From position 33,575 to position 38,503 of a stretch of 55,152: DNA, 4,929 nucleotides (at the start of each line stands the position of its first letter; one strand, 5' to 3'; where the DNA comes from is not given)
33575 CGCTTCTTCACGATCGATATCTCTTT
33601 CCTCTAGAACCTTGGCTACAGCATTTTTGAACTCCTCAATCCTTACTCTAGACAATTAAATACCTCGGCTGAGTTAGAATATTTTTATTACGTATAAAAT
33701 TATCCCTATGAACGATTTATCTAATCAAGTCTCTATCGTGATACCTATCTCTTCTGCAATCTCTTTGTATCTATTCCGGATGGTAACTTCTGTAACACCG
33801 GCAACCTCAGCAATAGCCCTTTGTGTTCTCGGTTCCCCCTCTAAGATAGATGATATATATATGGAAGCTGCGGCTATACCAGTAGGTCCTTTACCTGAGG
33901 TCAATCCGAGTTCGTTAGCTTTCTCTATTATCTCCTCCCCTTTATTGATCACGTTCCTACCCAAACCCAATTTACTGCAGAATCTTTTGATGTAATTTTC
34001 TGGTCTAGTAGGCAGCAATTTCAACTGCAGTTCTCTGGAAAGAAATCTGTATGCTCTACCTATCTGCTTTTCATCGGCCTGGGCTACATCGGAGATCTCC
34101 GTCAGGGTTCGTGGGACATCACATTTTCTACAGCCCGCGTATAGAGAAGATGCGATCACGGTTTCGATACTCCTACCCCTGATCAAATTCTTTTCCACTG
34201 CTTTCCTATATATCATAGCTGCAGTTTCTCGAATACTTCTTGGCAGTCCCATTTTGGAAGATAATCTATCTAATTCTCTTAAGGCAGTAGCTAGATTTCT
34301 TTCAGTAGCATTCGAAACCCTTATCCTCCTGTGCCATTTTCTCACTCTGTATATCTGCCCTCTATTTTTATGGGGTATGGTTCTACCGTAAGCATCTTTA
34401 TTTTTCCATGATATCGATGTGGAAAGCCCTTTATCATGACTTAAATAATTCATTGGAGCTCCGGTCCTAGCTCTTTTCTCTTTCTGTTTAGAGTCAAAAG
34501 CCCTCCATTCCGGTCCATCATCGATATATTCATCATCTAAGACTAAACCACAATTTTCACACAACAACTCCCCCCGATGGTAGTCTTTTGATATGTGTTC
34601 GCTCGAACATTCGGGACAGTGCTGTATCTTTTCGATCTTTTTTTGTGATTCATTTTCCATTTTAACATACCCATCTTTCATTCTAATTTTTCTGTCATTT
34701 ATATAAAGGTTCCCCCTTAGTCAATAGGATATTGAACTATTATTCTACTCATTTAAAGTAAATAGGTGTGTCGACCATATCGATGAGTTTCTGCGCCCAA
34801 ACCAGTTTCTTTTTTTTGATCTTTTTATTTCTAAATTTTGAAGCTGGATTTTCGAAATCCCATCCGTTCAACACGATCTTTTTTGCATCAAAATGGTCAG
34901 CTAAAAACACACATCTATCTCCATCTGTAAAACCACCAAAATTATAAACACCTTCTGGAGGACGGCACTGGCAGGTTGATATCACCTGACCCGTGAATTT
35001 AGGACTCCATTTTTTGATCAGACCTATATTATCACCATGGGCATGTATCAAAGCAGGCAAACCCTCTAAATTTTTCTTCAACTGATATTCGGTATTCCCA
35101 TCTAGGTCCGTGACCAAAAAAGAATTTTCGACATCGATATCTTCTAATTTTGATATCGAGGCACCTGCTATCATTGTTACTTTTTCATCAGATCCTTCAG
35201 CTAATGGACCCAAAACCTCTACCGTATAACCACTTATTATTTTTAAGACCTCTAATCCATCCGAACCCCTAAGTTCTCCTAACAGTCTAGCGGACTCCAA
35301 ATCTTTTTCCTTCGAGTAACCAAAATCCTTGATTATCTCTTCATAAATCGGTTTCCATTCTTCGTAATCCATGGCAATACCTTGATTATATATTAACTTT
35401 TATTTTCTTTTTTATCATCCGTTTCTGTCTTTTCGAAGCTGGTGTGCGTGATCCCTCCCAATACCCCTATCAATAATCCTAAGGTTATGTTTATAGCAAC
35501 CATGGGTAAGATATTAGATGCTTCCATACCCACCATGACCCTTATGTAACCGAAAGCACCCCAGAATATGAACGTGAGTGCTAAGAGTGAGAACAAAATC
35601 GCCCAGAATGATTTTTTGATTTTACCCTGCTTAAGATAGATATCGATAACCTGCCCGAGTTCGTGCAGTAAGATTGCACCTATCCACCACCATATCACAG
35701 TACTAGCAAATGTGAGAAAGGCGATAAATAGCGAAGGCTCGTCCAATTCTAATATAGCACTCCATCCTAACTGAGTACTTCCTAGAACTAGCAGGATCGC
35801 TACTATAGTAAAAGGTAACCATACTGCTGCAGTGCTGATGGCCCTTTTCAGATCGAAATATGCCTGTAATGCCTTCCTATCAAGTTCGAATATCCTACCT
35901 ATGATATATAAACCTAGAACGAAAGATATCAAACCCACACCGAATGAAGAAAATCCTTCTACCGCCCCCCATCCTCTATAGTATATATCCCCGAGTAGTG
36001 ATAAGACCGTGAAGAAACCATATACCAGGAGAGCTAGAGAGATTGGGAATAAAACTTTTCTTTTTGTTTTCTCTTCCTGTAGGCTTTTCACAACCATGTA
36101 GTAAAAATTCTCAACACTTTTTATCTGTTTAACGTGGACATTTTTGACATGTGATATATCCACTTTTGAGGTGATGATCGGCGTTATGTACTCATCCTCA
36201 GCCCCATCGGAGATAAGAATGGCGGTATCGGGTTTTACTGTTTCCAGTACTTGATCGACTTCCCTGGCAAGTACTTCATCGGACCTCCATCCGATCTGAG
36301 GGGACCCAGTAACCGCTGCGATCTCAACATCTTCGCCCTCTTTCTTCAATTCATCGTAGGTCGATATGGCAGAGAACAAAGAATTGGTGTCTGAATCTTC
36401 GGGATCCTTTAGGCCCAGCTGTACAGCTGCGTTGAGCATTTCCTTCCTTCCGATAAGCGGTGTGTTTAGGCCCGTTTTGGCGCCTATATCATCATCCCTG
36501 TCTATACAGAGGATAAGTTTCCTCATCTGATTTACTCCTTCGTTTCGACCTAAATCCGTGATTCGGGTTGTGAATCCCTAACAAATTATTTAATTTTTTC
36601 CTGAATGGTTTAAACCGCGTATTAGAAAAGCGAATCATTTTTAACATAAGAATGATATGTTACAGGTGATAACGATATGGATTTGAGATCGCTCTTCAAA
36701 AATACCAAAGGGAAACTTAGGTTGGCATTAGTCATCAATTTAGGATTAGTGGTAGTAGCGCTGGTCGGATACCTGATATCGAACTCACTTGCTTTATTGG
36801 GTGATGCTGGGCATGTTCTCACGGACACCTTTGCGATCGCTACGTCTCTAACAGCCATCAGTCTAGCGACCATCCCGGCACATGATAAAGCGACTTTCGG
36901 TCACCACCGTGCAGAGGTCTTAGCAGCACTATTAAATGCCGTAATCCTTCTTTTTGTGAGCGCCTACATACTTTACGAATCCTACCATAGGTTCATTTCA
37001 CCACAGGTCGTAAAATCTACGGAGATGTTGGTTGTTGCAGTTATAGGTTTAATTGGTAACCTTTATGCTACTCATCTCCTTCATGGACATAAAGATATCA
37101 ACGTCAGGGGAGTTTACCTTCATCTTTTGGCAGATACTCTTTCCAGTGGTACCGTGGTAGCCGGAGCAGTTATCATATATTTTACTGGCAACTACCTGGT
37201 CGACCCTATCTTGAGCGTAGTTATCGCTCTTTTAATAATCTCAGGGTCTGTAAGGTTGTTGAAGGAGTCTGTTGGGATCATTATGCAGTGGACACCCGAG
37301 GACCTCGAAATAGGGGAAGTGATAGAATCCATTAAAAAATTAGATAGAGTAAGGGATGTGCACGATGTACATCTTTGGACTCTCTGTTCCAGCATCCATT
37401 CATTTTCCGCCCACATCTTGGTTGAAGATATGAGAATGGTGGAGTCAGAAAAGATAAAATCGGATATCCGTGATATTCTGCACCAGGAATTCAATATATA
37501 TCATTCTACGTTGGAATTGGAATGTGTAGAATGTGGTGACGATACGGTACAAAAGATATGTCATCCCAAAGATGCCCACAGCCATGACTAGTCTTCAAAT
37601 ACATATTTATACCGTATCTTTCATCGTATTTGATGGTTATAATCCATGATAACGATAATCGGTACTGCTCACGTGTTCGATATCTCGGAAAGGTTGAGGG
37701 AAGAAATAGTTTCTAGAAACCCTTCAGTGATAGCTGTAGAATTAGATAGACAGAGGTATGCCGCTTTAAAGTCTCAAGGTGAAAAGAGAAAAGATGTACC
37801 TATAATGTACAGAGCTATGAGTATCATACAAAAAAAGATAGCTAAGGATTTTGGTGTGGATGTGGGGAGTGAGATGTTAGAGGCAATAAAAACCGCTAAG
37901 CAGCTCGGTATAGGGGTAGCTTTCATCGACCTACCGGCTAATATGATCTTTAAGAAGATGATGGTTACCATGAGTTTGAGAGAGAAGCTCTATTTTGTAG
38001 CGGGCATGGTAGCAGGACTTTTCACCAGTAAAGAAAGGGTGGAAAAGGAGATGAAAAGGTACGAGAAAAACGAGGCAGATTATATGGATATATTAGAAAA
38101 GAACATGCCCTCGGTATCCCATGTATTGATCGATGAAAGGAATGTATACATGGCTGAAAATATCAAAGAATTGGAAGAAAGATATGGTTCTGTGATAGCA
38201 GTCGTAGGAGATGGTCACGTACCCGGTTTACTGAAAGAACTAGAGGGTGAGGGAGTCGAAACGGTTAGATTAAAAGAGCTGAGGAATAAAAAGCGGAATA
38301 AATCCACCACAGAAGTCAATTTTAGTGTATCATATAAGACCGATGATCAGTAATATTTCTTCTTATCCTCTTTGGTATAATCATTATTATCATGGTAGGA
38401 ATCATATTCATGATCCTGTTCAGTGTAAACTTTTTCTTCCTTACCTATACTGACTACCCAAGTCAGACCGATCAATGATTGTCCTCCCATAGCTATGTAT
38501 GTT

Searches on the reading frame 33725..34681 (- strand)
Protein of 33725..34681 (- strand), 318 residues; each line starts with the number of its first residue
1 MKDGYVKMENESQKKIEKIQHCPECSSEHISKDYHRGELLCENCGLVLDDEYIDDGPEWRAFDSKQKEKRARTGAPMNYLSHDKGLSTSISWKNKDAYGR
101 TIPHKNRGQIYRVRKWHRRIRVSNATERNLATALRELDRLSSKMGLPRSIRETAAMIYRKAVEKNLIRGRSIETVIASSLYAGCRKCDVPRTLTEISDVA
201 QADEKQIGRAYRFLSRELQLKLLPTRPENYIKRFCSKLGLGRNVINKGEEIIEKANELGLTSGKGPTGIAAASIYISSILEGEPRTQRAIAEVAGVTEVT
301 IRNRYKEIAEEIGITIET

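Call 83: search_protein_families(library=pfam, proteins=[window:33725-34681:-], max_evalue=0.0001)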
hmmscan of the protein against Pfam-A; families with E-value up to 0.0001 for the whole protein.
window:33725-34681:- (318 aa): 2 families
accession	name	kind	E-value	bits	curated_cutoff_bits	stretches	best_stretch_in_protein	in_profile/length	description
PF00382.24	TFIIB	-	9.6e-47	157.4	23.6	2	225-310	6-91/92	Transcription factor TFIIB repeat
PF08271.17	Zn_Ribbon_TF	-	3.7e-18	65.2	29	1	22-62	3-43/43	TFIIB zinc-binding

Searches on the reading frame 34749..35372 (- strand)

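Call 83: search_protein_families(library=pfam, proteins=[window:34749-35372:-], max_evalue=0.0001)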
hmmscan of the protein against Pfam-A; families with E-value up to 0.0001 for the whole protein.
window:34749-35372:- (207 aa): 1 family
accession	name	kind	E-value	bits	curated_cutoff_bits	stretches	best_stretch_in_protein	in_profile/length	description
PF01973.23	MptE-like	-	1.4e-12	48.2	34.6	1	65-174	51-167/171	6-hydroxymethylpterin diphosphokinase MptE-like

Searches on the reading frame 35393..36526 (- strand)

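Call 83: search_protein_families(library=pfam, proteins=[window:35393-36526:-], max_evalue=0.0001)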
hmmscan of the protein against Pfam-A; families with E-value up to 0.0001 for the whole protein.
window:35393-36526:- (377 aa): 1 family
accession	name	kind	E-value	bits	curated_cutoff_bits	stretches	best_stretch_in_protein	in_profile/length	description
PF04123.18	DUF373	-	1.4e-94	317.7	28.3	1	3-354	2-334/335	Domain of unknown function (DUF373)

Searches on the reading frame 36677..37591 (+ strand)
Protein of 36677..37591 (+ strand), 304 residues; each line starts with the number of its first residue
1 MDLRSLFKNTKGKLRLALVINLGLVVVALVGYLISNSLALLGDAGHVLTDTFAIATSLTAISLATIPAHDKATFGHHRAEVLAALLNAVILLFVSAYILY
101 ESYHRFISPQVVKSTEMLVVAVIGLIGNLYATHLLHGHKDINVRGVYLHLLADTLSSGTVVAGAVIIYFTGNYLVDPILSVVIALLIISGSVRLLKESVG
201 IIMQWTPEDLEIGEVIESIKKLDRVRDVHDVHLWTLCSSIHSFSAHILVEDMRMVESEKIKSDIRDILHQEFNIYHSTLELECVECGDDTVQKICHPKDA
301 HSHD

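Call 83: search_protein_families(library=pfam, proteins=[window:36677-37591:+], max_evalue=0.0001)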
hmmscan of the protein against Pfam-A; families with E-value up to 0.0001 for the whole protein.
window:36677-37591:+ (304 aa): 2 families
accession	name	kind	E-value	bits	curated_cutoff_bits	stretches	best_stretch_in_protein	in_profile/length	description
PF01545.26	Cation_efflux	-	2.7e-41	142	26.6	1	14-203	1-198/198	Cation efflux family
PF16916.11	ZT_dimer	-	2.5e-10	40.7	26.7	1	207-282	1-76/78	Dimerisation domain of Zinc Transporter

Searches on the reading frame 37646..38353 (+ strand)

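Call 83: search_protein_families(library=pfam, proteins=[window:37646-38353:+], max_evalue=0.0001)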
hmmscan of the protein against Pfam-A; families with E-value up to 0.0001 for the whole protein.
window:37646-38353:+ (235 aa): 1 family
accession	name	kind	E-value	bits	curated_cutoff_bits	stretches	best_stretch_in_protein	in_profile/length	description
PF01963.22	TraB_PrgY_gumN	-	1.2e-18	68.3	26.8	1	2-205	12-260/263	TraB/PrgY/gumN family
